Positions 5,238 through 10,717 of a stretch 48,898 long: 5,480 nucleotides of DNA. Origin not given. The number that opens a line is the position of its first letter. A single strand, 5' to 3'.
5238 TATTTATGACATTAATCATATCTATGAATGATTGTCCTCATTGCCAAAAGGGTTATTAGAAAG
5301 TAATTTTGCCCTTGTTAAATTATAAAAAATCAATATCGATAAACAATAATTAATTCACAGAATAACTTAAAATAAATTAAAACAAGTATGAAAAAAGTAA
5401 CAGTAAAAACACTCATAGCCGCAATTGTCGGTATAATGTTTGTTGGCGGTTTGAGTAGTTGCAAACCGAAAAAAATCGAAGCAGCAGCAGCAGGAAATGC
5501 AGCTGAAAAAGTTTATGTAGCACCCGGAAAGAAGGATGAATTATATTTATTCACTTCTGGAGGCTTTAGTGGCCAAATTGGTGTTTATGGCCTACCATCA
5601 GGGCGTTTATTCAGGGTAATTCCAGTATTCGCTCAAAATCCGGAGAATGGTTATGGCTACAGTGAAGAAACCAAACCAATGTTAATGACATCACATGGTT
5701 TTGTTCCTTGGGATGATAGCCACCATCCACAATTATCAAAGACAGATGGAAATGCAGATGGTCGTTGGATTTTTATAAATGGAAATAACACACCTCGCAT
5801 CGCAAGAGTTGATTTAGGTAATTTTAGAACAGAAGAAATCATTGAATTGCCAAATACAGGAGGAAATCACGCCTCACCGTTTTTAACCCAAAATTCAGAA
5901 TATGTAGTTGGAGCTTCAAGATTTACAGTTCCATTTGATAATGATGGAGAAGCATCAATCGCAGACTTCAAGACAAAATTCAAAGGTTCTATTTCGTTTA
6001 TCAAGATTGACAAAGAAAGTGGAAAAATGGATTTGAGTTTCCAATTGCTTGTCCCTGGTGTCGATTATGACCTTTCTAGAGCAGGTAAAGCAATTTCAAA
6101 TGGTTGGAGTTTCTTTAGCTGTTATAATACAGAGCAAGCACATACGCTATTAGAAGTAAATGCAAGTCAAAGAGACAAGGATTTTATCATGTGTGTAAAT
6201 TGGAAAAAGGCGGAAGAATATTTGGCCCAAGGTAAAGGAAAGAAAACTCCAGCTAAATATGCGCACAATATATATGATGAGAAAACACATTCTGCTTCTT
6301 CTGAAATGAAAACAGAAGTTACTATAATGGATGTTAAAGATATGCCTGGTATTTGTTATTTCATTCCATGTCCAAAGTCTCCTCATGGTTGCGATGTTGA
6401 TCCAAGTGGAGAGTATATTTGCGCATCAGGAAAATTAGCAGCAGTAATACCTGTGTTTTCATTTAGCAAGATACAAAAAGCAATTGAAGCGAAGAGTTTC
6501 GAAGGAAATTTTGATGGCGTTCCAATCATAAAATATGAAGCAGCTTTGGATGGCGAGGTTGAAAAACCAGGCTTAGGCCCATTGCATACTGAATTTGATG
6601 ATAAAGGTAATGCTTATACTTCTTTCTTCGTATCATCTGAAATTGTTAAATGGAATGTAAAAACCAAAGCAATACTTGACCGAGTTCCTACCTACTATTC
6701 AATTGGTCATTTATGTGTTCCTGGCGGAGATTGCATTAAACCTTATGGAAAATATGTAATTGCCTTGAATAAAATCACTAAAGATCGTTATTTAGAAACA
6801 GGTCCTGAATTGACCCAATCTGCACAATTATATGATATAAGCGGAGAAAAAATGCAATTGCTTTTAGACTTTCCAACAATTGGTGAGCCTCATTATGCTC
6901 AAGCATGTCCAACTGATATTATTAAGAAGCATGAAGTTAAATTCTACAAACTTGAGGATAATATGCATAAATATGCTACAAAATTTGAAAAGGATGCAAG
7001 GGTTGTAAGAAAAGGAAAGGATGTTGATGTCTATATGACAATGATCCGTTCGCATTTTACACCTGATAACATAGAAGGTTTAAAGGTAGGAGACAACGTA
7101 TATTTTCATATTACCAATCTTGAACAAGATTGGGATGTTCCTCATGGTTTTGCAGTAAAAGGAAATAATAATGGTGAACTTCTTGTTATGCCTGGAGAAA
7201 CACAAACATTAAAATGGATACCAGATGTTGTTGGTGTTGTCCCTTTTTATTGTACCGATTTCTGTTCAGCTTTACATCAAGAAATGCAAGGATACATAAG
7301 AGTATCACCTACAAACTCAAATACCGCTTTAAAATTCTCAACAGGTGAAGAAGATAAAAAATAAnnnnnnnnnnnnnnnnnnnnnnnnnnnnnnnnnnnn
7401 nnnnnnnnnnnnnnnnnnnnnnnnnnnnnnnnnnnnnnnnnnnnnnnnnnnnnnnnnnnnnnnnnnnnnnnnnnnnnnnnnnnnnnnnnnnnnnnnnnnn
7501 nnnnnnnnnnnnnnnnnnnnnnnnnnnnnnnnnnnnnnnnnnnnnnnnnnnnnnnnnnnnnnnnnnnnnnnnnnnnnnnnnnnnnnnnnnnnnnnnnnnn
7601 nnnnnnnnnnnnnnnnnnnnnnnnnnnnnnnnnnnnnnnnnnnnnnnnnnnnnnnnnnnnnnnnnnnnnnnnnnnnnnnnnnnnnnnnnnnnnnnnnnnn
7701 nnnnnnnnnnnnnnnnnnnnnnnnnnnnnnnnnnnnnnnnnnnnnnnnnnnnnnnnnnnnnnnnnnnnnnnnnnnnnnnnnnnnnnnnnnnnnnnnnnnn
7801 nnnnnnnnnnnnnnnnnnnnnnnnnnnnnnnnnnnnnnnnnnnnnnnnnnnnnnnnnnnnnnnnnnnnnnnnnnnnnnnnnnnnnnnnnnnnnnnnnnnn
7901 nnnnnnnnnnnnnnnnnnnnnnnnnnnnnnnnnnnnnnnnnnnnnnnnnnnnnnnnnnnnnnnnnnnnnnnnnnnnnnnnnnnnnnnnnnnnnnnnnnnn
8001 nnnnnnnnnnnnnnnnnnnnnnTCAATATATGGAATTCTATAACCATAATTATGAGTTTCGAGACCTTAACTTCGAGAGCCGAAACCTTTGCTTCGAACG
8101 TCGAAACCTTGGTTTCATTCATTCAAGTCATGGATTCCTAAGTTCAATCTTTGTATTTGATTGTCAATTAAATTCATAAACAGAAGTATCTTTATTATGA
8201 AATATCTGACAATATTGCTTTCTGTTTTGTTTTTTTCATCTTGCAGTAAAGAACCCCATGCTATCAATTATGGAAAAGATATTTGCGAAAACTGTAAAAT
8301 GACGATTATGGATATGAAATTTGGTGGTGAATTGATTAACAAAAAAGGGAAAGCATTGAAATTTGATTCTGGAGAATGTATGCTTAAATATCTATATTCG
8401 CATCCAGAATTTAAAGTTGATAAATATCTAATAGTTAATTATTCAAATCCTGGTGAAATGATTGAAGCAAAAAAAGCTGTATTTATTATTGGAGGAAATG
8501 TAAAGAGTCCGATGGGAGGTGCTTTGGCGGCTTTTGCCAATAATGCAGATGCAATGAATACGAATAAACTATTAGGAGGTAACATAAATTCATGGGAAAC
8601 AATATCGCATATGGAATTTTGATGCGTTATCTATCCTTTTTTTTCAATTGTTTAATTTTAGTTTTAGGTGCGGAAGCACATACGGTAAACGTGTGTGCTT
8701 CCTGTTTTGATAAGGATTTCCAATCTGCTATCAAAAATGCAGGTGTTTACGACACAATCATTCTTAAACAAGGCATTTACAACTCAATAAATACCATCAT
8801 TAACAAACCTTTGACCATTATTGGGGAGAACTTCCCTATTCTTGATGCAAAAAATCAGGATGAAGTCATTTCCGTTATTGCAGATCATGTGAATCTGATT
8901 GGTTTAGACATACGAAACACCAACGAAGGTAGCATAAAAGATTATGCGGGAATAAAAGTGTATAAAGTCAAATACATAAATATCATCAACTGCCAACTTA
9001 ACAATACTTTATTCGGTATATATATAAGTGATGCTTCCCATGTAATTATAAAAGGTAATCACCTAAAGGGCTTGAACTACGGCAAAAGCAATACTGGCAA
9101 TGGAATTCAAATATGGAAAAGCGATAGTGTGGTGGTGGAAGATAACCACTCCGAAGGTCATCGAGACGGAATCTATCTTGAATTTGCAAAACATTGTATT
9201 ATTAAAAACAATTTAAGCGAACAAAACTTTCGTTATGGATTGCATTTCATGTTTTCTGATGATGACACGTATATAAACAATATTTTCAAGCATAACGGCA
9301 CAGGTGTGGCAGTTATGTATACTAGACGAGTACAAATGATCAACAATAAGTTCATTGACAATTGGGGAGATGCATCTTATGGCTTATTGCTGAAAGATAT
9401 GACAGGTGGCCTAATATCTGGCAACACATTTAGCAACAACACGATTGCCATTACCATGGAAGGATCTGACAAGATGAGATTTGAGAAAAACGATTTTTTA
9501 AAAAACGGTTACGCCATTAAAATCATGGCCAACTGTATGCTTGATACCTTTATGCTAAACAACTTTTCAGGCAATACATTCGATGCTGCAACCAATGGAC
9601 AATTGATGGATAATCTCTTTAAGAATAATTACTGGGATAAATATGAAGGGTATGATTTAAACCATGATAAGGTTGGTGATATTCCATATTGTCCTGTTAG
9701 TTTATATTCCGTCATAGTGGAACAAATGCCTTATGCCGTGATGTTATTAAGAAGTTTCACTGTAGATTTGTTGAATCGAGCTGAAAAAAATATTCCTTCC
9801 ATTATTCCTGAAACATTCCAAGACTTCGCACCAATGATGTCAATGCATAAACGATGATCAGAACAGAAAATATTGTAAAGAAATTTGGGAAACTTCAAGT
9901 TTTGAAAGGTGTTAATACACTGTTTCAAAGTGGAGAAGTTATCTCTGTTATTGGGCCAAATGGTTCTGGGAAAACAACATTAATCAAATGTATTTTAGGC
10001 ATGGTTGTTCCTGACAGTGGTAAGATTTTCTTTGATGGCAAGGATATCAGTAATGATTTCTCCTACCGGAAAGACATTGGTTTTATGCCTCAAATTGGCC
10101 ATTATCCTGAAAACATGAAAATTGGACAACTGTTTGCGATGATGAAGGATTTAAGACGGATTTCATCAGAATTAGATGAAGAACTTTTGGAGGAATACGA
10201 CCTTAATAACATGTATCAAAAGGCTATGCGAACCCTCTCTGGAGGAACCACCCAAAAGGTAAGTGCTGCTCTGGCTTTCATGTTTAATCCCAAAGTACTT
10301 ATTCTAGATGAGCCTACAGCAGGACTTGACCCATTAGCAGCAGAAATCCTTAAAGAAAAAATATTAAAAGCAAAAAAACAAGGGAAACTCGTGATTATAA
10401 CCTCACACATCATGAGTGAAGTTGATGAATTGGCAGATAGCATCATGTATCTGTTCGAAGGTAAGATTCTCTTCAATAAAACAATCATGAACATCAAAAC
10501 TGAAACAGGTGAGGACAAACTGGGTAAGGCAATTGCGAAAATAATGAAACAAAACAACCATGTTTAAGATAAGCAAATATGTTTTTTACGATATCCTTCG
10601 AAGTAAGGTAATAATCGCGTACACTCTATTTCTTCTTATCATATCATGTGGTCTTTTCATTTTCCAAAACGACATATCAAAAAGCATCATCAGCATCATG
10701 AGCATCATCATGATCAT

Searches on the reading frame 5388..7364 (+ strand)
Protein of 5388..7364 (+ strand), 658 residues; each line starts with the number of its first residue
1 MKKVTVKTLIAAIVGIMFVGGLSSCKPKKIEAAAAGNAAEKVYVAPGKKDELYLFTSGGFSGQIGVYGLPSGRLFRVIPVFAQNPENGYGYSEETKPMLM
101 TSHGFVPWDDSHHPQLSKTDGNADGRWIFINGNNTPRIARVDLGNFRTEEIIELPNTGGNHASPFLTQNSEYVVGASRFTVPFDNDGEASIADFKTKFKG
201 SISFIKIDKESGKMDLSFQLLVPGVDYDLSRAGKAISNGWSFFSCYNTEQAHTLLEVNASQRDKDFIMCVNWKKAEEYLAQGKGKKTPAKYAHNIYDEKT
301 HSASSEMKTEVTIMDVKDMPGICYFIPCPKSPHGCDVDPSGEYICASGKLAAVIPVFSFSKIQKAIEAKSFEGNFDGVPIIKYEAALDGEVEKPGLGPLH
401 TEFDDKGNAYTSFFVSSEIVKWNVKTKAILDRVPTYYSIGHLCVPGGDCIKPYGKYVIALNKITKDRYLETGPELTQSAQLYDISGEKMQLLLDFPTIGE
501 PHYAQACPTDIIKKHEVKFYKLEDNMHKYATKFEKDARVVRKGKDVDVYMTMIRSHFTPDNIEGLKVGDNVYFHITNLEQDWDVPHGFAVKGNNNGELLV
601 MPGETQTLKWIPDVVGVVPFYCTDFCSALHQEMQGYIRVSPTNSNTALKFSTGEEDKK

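Call 53: search_protein_families(library=pfam, proteins=[window:5388-7364:+], max_evalue=0.00001)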
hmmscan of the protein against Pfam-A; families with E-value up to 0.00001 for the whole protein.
window:5388-7364:+ (658 aa): 1 family
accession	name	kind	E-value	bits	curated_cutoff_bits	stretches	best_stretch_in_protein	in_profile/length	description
PF18764.7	nos_propeller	-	6.7e-34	116.1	30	1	432-502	1-71/71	Nitrous oxide reductase propeller repeat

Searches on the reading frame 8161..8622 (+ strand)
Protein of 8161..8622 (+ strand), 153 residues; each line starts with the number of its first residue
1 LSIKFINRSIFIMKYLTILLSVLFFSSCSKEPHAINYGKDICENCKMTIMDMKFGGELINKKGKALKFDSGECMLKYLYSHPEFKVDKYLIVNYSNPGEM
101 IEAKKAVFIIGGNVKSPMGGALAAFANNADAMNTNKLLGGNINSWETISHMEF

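Call 53: search_protein_families(library=pfam, proteins=[window:8161-8622:+], max_evalue=0.00001)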
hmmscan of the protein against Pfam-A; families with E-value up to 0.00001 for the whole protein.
window:8161-8622:+ (153 aa): 1 family
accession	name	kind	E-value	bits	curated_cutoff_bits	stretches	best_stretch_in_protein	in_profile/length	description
PF05573.18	NosL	-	3.5e-15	56.9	24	1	39-150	7-128/131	NosL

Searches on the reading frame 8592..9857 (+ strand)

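Call 53: search_protein_families(library=pfam, proteins=[window:8592-9857:+], max_evalue=0.00001)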
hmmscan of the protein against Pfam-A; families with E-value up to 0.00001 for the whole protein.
window:8592-9857:+ (421 aa): 2 families
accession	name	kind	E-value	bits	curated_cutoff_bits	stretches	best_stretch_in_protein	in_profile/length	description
PF13229.12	Beta_helix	-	1.4e-39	135.7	25.9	3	170-325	1-153/158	Right handed beta helix region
PF05048.19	NosD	-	8.7e-34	117.2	23.6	1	167-353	14-212/212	Periplasmic copper-binding protein (NosD)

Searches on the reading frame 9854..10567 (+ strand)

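Call 53: search_protein_families(library=pfam, proteins=[window:9854-10567:+], max_evalue=0.00001)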
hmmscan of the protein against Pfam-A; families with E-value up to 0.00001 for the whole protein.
window:9854-10567:+ (237 aa): 3 families
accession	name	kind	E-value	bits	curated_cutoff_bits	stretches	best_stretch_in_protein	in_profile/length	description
PF00005.33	ABC_tran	-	5.2e-29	102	25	1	17-156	1-137/137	ABC transporter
PF13304.12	AAA_21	-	1.2e-13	52.3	27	1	126-190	236-303/304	AAA domain, putative AbiEii toxin, Type IV TA system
PF02463.25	SMC_N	-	9.8e-07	28.9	40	0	27-47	24-44/220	RecF/RecN/SMC N terminal domain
